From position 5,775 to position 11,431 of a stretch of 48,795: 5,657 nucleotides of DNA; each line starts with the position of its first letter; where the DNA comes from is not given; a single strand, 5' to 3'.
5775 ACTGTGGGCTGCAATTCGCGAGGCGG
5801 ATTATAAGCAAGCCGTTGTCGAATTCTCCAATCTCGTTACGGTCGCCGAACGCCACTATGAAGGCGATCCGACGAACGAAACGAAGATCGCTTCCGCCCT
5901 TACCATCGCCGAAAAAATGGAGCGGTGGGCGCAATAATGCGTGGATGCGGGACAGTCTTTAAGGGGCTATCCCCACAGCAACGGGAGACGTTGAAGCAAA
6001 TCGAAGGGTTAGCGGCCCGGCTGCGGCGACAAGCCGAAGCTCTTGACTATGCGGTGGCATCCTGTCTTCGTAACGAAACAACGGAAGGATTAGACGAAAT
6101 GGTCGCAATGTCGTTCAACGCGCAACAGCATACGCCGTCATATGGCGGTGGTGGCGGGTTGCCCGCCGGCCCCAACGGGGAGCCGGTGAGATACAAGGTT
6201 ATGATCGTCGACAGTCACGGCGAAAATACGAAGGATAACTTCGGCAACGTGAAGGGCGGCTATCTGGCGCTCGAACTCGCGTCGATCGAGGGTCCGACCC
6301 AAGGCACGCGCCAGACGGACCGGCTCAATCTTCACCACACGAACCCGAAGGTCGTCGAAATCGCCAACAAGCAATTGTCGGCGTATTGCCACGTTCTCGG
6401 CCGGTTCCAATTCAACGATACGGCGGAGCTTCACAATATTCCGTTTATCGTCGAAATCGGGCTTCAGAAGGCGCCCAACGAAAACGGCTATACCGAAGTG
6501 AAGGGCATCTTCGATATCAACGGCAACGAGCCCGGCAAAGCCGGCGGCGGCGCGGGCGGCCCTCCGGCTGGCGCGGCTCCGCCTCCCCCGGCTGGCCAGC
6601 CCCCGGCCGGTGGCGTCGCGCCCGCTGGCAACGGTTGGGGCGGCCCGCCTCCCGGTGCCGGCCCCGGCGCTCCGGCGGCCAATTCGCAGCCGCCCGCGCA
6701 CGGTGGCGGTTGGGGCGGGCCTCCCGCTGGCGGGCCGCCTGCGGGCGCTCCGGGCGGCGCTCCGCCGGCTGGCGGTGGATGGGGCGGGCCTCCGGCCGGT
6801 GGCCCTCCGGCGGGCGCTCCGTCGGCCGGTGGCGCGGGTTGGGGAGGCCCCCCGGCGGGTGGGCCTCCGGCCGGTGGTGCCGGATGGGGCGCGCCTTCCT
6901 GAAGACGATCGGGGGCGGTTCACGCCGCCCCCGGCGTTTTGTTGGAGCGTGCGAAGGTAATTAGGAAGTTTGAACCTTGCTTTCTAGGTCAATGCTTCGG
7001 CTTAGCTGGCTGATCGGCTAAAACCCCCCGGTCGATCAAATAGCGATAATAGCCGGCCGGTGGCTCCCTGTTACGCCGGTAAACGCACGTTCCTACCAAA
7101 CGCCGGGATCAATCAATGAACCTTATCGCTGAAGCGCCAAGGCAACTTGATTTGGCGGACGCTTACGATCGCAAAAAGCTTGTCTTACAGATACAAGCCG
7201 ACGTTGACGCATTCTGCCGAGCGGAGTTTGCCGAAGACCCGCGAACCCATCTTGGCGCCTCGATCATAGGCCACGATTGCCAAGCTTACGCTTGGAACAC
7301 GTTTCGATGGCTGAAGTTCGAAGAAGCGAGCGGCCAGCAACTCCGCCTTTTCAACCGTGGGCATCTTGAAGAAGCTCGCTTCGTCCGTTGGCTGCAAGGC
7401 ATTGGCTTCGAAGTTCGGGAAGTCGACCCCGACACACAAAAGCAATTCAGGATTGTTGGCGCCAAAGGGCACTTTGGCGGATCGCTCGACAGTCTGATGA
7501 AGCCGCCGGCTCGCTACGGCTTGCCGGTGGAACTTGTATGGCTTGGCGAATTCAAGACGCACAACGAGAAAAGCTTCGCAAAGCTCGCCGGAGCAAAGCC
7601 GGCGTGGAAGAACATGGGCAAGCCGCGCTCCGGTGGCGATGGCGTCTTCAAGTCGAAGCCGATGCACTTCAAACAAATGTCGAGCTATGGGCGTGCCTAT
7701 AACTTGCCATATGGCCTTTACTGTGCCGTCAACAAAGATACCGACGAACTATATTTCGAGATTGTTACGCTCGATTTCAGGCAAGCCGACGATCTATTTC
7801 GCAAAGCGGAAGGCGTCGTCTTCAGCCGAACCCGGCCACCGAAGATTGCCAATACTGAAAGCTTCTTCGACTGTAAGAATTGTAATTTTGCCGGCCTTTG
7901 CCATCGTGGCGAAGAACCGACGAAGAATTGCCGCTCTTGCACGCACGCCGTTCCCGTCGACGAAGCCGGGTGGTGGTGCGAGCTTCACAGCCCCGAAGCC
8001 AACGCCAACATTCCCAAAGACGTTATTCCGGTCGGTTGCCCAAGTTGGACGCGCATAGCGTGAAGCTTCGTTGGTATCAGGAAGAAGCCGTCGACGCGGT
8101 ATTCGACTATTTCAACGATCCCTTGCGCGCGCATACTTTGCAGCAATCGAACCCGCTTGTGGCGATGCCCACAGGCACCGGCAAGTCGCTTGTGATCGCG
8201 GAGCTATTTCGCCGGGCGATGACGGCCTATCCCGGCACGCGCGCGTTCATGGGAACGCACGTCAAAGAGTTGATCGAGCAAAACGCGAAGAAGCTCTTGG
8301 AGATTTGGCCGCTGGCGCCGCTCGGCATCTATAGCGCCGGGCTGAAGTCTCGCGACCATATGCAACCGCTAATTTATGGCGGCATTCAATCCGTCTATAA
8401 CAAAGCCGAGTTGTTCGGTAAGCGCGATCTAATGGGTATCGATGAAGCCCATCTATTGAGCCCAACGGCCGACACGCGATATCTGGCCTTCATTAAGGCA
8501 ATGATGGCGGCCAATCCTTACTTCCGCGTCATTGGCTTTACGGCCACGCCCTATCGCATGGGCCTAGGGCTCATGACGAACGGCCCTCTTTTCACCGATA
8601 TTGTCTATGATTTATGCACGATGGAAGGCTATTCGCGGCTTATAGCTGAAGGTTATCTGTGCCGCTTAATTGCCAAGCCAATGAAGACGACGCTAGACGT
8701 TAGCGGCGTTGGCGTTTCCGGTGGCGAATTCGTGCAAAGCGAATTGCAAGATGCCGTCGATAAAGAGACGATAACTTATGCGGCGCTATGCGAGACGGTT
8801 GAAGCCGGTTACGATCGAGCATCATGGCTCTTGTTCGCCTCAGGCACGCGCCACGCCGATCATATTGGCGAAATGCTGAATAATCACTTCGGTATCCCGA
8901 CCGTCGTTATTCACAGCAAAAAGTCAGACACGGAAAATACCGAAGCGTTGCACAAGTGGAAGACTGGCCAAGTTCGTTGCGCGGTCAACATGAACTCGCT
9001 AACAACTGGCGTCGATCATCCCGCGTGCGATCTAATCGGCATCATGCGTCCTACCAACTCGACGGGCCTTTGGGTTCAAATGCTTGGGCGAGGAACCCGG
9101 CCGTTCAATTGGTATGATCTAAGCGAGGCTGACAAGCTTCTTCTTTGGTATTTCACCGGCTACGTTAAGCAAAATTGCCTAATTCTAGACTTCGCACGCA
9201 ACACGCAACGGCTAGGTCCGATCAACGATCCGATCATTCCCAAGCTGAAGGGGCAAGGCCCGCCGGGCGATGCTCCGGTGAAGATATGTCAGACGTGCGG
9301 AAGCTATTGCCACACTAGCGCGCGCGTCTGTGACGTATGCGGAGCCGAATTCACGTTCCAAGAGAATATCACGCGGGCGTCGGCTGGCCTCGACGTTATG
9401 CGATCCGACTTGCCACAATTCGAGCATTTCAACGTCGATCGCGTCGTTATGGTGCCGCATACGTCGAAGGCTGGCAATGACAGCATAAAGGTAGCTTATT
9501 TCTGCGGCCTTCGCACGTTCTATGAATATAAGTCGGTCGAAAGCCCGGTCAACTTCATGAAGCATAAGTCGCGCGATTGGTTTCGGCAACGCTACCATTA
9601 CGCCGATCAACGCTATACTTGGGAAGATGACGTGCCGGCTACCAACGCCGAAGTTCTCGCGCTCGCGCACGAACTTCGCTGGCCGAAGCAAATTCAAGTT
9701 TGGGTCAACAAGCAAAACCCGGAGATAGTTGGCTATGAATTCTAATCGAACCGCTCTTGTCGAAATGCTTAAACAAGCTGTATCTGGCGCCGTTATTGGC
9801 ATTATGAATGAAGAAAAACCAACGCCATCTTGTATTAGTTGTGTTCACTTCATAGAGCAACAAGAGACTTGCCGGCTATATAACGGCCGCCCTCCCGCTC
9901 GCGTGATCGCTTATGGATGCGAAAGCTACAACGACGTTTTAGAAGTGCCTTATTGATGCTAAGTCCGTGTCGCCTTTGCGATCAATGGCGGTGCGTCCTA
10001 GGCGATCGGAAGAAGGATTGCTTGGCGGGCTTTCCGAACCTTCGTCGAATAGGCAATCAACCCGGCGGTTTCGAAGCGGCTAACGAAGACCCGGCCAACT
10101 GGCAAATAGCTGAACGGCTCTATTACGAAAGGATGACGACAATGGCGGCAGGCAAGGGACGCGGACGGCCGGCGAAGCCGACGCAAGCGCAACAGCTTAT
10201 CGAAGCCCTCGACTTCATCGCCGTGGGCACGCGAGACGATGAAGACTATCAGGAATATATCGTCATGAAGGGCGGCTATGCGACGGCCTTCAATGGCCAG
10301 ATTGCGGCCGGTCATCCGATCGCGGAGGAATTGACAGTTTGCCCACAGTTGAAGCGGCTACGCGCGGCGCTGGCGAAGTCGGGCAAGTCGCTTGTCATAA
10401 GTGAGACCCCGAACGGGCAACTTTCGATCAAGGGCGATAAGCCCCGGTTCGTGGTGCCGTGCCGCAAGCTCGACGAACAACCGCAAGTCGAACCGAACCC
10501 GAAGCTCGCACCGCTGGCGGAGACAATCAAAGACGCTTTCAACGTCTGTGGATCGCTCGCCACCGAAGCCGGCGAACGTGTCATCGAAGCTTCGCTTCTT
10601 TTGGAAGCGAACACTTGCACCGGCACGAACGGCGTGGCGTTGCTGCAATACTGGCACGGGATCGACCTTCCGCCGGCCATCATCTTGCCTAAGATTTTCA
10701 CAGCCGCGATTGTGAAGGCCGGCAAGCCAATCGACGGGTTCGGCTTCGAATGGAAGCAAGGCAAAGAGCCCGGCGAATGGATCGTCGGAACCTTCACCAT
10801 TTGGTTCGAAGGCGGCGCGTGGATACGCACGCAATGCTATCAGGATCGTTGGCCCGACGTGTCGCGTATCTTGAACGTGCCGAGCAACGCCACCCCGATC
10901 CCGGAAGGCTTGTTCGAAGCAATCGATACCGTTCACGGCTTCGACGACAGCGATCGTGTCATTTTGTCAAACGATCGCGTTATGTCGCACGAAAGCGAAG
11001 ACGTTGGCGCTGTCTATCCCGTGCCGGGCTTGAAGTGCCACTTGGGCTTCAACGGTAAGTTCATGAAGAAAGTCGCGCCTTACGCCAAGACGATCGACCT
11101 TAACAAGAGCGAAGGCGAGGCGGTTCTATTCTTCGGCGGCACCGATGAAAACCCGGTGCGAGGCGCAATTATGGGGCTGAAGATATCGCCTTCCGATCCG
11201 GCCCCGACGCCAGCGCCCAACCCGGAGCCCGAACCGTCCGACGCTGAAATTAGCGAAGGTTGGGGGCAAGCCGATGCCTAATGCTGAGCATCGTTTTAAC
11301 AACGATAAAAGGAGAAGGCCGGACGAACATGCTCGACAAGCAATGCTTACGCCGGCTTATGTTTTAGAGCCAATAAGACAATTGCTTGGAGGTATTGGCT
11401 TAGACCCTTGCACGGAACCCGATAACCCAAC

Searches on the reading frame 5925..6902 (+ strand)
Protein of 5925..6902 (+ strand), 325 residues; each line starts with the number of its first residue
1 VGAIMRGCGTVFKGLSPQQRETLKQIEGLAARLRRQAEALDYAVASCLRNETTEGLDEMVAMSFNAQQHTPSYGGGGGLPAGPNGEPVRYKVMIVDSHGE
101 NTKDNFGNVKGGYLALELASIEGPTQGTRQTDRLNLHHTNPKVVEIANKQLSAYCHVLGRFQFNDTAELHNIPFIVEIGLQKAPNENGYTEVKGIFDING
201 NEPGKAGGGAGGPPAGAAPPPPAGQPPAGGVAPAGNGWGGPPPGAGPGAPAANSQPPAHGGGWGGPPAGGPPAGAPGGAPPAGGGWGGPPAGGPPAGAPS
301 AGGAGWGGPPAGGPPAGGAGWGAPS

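Call 34: search_protein_families(library=phrogs, proteins=[window:5925-6902:+], max_evalue=0.001)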
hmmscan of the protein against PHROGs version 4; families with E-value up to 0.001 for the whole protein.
window:5925-6902:+ (325 aa): 3 families
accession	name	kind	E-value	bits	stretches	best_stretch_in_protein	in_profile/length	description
phrog_6015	-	DNA, RNA and nucleotide metabolism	1.3e-50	173.6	1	59-312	2-240/273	single strand DNA binding protein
phrog_13350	-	unknown function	2.5e-21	77.5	1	59-252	4-181/302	-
phrog_2300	-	unknown function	1.7e-18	68.5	1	62-264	31-223/347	-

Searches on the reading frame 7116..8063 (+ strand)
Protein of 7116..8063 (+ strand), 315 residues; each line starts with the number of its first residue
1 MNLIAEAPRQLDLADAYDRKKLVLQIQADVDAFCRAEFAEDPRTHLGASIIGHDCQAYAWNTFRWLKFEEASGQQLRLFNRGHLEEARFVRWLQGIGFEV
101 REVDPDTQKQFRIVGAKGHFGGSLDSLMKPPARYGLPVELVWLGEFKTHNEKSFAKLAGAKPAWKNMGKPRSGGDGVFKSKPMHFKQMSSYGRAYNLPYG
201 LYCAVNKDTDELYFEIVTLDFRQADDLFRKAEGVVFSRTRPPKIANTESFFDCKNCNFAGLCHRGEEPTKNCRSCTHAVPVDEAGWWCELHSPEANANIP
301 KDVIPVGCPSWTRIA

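Call 34: search_protein_families(library=phrogs, proteins=[window:7116-8063:+], max_evalue=0.001)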
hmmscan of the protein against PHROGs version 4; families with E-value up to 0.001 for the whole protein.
window:7116-8063:+ (315 aa): 2 families
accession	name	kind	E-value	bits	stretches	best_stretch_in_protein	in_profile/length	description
phrog_1990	-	DNA, RNA and nucleotide metabolism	7e-84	282.6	1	20-314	11-284/290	Cas4-domain exonuclease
phrog_1706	-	DNA, RNA and nucleotide metabolism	0.00045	20.8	0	181-266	159-246/293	CRISPR/Cas system associated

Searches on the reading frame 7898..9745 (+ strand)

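Call 34: search_protein_families(library=phrogs, proteins=[window:7898-9745:+], max_evalue=0.001)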
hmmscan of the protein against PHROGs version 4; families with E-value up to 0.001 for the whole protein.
window:7898-9745:+ (615 aa): 3 families
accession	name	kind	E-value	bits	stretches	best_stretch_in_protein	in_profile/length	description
phrog_16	-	DNA, RNA and nucleotide metabolism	5.7e-80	270.8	1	54-615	270-760/986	DNA helicase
phrog_16694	-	unknown function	1.7e-12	47.1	1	296-403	548-661/1010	-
phrog_62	-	DNA, RNA and nucleotide metabolism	2.8e-05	22.7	0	296-401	993-1096/1881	DNA helicase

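Call 75: search_protein_families(library=pfam, proteins=[window:7898-9745:+], max_evalue=0.01)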
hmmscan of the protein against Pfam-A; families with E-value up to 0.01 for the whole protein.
window:7898-9745:+ (615 aa): 3 families
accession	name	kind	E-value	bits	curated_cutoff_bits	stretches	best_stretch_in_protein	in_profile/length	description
PF04851.21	ResIII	-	4.7e-16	59.6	22.5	1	55-220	2-164/164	Type III restriction enzyme, res subunit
PF00271.37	Helicase_C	-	3.9e-11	43.6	23.5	1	306-401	14-108/110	Helicase conserved C-terminal domain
PF00270.35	DEAD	-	3e-07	30.7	26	1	79-218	10-160/167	DEAD/DEAH box helicase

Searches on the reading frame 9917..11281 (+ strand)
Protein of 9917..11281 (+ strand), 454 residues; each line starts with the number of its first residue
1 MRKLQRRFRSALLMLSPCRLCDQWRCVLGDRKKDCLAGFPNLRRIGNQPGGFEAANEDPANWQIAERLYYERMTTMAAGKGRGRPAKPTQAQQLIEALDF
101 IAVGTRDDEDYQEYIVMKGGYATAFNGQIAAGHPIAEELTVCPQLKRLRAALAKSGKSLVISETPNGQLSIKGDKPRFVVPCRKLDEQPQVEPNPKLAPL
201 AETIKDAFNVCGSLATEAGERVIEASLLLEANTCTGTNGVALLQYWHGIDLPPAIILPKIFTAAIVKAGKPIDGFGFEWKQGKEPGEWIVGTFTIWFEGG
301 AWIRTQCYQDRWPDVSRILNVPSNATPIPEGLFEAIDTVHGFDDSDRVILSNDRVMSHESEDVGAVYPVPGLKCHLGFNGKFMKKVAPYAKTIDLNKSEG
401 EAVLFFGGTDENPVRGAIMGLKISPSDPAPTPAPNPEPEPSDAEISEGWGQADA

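Call 34: search_protein_families(library=phrogs, proteins=[window:9917-11281:+], max_evalue=0.001)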
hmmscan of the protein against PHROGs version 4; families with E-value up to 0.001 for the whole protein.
window:9917-11281:+ (454 aa): 1 family
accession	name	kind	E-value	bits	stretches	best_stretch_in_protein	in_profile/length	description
phrog_947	-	DNA, RNA and nucleotide metabolism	5.4e-46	158.2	1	90-424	8-366/368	DNA polymerase processivity factor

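Call 75: search_protein_families(library=pfam, proteins=[window:9917-11281:+], max_evalue=0.01)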
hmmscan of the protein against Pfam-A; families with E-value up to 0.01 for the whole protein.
window:9917-11281:+ (454 aa): 0 families
